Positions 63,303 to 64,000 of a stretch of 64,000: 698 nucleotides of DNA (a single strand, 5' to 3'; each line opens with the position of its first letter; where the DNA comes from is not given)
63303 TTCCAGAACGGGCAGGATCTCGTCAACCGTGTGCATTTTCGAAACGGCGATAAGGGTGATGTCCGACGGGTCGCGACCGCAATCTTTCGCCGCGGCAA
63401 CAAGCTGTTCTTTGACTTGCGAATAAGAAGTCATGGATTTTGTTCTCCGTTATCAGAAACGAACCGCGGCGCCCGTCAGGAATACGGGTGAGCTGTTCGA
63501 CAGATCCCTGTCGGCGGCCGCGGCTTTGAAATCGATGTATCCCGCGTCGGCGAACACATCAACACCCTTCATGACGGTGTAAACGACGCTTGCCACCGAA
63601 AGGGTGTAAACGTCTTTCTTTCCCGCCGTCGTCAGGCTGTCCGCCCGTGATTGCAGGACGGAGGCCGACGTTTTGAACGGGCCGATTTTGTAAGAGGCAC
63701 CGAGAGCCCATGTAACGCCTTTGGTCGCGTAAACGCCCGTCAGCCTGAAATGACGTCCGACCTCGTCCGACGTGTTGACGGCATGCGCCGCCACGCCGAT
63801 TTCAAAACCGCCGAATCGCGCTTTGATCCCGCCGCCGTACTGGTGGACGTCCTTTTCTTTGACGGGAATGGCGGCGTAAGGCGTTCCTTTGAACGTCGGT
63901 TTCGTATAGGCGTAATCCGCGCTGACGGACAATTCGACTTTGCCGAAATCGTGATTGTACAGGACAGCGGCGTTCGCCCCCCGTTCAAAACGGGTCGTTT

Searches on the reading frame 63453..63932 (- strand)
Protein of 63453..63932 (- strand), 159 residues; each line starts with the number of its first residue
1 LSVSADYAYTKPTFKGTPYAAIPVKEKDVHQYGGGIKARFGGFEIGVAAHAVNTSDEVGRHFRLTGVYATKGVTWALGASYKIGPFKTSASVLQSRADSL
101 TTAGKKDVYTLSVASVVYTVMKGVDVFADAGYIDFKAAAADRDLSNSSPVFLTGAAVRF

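Call 6: search_protein_families(library=pfam, proteins=[window:63453-63932:-])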
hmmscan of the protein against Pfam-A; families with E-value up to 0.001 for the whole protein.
window:63453-63932:- (159 aa): 1 family
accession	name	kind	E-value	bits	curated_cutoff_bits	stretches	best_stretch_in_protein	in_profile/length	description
PF13609.12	Porin_4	-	1.8e-10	41.5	27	1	5-137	200-309/310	Gram-negative porin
